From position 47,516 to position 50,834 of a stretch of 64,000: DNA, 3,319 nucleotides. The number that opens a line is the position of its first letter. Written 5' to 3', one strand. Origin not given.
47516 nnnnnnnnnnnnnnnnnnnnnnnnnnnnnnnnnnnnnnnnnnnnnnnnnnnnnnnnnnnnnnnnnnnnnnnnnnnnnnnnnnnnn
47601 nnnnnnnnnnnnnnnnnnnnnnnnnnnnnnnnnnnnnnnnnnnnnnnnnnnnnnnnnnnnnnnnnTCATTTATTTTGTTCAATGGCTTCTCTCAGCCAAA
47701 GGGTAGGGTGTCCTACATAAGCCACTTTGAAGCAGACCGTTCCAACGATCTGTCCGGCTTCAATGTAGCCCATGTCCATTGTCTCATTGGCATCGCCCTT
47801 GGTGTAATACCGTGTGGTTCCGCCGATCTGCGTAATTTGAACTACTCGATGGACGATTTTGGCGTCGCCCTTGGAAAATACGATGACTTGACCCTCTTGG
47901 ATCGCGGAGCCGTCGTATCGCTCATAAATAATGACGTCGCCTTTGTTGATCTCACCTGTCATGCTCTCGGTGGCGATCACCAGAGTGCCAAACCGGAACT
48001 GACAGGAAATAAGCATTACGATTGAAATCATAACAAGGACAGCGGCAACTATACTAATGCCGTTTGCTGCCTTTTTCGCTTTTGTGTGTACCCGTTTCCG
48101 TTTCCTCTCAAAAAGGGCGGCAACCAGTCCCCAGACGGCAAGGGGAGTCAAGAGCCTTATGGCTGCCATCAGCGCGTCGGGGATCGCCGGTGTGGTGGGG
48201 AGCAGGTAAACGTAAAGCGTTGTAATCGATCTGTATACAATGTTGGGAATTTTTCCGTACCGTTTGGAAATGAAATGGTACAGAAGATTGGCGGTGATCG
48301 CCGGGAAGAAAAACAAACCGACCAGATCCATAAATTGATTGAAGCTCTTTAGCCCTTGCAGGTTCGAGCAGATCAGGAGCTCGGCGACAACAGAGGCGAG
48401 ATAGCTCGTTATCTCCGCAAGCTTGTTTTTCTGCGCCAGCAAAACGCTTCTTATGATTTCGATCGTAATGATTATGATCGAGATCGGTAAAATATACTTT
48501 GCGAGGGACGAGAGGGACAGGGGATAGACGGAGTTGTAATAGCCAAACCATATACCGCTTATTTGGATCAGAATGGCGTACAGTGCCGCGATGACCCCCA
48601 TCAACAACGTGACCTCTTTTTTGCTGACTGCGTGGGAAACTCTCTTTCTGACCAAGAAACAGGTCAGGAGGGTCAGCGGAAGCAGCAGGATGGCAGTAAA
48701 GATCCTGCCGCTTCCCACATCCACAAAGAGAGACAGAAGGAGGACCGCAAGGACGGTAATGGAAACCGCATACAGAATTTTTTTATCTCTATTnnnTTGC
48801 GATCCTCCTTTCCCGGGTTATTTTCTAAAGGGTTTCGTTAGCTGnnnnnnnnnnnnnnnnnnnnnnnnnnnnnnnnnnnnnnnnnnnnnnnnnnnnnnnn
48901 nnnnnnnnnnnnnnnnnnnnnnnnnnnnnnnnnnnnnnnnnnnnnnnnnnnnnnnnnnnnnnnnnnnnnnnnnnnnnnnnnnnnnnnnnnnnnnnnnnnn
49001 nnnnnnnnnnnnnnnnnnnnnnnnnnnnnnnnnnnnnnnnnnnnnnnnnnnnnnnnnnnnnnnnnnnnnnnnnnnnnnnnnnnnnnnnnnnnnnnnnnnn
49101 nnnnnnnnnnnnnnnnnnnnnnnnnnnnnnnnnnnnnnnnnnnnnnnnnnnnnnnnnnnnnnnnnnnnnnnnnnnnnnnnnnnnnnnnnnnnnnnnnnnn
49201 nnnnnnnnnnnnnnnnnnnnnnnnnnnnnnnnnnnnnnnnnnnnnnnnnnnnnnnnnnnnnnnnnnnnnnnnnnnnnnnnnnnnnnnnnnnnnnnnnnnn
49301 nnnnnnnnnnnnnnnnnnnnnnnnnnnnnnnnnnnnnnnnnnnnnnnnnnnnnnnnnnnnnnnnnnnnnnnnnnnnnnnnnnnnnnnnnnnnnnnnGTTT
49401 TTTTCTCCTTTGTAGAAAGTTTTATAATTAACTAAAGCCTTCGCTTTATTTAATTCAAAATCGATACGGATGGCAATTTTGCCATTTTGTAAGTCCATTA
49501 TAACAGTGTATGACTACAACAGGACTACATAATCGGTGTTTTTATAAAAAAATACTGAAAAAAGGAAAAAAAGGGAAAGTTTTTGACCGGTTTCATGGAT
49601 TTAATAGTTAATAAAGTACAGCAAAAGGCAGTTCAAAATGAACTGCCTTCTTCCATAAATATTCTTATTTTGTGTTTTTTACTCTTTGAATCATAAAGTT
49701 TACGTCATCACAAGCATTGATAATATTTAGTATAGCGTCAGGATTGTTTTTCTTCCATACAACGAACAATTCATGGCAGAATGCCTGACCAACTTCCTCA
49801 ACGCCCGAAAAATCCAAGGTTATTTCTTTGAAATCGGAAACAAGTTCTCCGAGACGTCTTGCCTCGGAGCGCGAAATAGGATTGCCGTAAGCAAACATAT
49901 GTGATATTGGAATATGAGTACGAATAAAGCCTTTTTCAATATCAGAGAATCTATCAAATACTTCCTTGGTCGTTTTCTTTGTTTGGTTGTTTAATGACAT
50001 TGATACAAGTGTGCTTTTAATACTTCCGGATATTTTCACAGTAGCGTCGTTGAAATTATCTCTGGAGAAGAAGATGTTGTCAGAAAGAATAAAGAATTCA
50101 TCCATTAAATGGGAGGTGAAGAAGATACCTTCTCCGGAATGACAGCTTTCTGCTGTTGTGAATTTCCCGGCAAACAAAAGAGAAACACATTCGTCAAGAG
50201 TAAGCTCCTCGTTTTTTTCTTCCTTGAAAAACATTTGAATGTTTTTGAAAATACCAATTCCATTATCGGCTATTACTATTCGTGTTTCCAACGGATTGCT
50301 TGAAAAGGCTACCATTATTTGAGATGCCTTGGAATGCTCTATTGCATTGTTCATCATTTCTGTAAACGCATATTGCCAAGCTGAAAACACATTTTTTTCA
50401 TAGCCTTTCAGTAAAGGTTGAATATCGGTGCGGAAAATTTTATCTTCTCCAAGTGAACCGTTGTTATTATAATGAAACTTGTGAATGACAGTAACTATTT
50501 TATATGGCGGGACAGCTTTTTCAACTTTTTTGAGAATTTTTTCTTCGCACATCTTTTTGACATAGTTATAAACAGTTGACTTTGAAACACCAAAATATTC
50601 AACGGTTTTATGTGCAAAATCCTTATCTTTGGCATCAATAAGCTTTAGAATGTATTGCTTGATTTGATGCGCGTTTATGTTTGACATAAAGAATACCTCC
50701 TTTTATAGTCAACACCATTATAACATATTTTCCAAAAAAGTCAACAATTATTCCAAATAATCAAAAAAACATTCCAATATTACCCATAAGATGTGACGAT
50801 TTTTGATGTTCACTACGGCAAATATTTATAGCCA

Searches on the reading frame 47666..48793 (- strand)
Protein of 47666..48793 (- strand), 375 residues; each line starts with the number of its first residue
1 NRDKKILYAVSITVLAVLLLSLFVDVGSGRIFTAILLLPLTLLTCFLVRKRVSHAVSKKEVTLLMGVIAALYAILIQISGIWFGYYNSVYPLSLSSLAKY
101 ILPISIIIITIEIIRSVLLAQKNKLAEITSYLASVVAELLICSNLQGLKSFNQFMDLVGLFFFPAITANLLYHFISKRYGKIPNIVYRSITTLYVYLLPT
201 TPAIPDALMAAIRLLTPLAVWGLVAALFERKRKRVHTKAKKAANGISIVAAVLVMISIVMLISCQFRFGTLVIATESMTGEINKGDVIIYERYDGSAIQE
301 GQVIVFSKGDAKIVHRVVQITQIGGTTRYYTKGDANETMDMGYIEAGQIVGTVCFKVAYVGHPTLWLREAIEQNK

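Call 73: search_protein_families(library=pfam, proteins=[window:47666-48793:-], max_evalue=0.001)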
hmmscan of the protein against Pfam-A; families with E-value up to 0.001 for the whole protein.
window:47666-48793:- (375 aa): 1 family
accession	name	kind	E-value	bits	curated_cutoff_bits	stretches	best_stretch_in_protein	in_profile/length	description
PF10502.14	Peptidase_S26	-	1.2e-06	29.1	22.9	1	250-318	5-78/168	Signal peptidase, peptidase S26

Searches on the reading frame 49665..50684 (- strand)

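Call 73: search_protein_families(library=pfam, proteins=[window:49665-50684:-], max_evalue=0.001)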
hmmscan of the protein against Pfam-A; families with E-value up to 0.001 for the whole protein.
window:49665-50684:- (339 aa): 3 families
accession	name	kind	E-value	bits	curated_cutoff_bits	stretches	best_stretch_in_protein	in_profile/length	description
PF14213.11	DUF4325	-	1.8e-12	47.2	23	1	279-328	6-63/64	STAS-like domain of unknown function (DUF4325)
PF13581.12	HATPase_c_2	-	1.1e-06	29.1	27.4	1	101-197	30-112/127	Histidine kinase-like ATPase domain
PF02518.31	HATPase_c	-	7.7e-06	26.8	26.4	1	104-186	7-72/111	Histidine kinase-, DNA gyrase B-, and HSP90-like ATPase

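Call 86: search_protein_families(library=padloc, proteins=[window:49665-50684:-], max_evalue=0.001)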
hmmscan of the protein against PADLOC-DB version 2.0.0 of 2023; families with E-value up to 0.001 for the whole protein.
window:49665-50684:- (339 aa): 0 families
